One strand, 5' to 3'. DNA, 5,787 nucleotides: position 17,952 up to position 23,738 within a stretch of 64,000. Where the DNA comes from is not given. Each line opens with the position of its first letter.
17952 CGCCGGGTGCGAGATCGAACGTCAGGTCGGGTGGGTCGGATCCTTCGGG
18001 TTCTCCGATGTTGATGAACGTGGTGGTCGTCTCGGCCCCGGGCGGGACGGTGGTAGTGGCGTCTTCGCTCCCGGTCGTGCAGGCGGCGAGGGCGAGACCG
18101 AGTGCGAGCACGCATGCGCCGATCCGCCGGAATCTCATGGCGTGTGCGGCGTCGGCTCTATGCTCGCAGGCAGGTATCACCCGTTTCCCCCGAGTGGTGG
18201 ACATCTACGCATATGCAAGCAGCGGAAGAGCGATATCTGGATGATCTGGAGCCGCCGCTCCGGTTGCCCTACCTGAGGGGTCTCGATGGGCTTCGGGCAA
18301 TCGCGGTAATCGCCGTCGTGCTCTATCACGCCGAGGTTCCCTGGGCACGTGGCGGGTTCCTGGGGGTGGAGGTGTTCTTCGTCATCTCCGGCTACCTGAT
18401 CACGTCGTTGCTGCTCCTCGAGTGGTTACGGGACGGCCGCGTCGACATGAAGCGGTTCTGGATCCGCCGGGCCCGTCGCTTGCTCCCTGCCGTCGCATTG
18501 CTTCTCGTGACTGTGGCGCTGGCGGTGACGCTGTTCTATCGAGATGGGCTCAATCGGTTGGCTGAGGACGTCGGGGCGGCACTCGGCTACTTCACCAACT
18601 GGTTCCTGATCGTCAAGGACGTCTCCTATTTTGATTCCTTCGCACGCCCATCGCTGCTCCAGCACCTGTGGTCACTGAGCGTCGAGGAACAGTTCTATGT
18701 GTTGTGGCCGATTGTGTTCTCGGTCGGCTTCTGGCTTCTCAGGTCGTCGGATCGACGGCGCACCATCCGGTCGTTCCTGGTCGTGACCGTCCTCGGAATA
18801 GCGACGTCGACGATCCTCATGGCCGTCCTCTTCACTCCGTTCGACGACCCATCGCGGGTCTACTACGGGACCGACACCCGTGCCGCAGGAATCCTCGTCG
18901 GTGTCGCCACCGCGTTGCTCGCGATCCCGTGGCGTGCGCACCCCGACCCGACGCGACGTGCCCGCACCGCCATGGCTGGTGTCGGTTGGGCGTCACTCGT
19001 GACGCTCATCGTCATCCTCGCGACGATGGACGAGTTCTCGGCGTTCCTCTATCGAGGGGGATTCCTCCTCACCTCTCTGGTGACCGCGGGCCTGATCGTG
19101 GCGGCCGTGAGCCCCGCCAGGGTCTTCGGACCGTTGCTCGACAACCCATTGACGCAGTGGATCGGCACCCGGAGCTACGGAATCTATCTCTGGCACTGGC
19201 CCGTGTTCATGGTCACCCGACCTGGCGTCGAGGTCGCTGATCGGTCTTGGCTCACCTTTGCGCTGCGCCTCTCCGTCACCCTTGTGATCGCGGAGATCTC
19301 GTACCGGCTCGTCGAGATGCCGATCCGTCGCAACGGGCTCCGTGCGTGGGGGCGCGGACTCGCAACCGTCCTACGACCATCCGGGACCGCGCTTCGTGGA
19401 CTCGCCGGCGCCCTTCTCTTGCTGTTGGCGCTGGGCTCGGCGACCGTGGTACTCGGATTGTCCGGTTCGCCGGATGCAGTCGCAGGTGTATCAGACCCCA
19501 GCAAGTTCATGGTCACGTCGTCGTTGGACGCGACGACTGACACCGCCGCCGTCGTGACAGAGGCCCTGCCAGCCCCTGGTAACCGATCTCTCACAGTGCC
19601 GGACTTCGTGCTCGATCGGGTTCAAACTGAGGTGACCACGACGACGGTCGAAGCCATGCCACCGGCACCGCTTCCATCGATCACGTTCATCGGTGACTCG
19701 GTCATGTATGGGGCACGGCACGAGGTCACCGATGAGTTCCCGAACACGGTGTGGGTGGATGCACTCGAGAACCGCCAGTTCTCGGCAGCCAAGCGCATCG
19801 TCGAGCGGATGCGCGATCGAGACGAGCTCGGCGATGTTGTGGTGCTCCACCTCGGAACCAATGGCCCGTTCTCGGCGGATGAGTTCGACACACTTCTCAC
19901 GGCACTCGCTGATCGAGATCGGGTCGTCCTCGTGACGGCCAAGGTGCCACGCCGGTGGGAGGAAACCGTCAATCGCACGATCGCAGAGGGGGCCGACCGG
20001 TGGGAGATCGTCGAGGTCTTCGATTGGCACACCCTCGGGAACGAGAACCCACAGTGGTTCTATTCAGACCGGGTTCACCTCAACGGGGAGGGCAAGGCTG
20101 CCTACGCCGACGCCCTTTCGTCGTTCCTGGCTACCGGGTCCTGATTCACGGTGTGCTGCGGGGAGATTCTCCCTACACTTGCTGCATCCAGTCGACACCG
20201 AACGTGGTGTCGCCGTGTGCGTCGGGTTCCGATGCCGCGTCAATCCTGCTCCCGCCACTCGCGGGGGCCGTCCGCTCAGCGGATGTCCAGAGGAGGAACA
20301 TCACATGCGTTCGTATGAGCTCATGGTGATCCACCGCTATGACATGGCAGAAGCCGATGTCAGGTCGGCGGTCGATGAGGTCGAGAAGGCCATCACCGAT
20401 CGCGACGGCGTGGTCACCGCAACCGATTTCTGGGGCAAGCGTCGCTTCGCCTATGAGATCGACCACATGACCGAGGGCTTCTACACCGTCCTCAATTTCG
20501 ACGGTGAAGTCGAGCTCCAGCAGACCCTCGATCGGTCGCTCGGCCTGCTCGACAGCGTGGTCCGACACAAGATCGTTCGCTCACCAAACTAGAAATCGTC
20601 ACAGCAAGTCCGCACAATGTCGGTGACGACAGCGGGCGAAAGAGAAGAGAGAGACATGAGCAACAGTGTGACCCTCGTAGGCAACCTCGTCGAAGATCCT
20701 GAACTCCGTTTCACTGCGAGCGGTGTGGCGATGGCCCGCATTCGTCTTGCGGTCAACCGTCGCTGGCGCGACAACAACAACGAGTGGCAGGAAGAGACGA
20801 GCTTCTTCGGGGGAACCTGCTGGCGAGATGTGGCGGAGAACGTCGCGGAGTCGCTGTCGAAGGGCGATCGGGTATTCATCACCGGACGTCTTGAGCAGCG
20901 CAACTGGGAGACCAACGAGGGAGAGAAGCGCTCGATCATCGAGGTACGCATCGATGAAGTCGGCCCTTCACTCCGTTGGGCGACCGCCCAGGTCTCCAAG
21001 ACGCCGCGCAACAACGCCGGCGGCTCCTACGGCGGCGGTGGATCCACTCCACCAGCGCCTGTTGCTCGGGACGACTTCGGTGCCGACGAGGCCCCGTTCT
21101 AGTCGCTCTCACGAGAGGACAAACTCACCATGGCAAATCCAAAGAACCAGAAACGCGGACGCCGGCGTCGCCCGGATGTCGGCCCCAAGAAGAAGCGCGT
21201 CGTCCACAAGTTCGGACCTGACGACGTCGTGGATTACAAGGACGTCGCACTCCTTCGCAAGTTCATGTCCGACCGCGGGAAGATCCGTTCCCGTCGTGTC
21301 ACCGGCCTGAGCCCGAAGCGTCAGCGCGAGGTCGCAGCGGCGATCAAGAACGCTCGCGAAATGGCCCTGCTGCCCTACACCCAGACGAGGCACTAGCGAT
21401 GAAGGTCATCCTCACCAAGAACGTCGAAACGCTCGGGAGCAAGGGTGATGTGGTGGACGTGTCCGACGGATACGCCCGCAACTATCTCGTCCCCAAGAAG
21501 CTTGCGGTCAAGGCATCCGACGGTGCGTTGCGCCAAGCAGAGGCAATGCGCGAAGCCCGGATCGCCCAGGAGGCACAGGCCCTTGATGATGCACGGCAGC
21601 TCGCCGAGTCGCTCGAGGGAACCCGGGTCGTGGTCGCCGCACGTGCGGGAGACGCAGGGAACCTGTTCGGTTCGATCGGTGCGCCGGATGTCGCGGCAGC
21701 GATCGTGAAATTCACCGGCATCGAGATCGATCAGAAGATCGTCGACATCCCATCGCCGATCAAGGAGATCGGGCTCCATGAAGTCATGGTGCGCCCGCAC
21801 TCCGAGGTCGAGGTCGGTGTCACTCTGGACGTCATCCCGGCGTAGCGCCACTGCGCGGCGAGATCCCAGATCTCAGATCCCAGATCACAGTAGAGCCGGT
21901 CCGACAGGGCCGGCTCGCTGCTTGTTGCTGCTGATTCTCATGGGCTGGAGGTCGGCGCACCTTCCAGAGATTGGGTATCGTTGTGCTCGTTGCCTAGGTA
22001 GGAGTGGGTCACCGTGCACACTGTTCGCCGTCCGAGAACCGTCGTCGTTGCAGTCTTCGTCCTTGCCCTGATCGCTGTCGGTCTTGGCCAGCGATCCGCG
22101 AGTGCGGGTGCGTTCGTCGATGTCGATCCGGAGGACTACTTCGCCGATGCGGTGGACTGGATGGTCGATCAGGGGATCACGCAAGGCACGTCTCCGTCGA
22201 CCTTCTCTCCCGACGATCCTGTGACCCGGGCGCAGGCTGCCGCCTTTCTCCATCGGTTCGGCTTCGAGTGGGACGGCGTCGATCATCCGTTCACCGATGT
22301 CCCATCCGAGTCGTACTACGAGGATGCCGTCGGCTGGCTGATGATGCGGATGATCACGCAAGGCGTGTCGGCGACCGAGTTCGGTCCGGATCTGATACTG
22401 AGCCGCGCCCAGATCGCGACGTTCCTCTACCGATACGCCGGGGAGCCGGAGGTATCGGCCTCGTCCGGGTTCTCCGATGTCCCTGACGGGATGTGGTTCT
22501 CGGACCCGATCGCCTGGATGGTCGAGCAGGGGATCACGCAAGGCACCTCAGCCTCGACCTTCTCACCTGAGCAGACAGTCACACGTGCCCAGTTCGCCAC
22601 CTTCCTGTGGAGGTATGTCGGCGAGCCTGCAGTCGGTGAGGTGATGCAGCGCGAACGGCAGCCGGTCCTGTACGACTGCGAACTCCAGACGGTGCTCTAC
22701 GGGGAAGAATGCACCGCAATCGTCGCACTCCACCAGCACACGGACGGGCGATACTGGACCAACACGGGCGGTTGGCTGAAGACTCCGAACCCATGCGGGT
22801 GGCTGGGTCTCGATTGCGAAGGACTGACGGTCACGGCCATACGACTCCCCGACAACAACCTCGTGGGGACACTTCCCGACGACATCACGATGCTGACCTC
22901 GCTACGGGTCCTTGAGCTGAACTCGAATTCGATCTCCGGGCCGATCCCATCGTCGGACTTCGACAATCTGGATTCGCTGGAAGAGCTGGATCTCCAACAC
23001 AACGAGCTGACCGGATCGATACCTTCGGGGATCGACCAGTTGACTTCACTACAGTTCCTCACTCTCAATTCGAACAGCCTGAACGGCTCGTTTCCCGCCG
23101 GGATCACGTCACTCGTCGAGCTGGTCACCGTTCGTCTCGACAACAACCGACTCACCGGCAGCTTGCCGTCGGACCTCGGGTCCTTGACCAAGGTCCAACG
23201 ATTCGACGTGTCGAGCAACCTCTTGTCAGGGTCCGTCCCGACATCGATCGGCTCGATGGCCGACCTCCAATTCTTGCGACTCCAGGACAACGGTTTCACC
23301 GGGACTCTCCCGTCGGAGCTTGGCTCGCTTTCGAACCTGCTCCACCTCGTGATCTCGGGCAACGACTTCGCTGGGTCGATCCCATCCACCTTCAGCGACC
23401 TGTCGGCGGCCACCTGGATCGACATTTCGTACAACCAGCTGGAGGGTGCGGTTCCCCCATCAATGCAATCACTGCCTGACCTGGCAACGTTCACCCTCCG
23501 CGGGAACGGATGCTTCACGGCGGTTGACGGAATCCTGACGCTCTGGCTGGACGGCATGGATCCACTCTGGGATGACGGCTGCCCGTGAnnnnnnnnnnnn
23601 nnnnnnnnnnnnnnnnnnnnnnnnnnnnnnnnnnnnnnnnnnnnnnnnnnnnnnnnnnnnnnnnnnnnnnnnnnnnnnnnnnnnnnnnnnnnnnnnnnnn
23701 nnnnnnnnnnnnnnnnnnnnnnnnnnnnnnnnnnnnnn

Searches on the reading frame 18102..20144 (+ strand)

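Call 31: search_protein_families(library=pfam, proteins=[window:18102-20144:+], max_evalue=0.00001)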
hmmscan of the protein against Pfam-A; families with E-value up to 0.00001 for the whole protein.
window:18102-20144:+ (680 aa): 1 family
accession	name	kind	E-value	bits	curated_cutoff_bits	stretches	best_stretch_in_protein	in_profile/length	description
PF01757.29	Acyl_transf_3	-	3.8e-30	105.5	31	1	59-397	2-321/326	Acyltransferase domain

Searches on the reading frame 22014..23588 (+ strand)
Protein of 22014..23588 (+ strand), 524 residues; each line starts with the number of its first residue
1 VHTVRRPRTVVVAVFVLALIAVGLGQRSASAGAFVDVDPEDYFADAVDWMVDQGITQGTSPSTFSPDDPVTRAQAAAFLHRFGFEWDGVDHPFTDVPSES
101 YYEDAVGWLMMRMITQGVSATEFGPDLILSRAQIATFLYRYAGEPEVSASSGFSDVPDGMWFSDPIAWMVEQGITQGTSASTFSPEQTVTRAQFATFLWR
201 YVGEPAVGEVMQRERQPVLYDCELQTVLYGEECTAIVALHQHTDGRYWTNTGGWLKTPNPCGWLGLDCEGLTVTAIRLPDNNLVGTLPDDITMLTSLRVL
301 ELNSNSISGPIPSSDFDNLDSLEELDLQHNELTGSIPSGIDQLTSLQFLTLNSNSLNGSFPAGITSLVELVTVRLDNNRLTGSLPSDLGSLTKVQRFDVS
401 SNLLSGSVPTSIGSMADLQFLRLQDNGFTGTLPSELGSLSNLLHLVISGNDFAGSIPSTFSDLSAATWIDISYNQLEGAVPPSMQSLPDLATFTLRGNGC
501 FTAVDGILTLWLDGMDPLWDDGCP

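Call 31: search_protein_families(library=pfam, proteins=[window:22014-23588:+], max_evalue=0.00001)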
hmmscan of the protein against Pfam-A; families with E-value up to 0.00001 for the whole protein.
window:22014-23588:+ (524 aa): 5 families
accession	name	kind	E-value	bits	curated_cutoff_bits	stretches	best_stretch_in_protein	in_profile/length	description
PF00395.25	SLH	-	1.7e-31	108.4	20.8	2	153-195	2-44/44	S-layer homology domain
PF00560.39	LRR_1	-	9.2e-25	81.8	20.6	0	321-343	1-23/23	Leucine Rich Repeat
PF13855.12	LRR_8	-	3.2e-23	81.7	27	2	274-332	4-61/61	Leucine rich repeat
PF12799.13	LRR_4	-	1.4e-20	73.3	27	1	321-356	2-39/44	Leucine Rich repeats (2 copies)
PF23598.1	LRR_14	-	2.5e-15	56.5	40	1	295-398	22-120/353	Leucine-rich repeat region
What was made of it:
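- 22014..23588 (+): Paralog, 524 aa: 3x SLH, the same linker, a 4-Cys N-cap, about 8-9 PS-LRRs and the same C-cap. Pfam (call 31).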
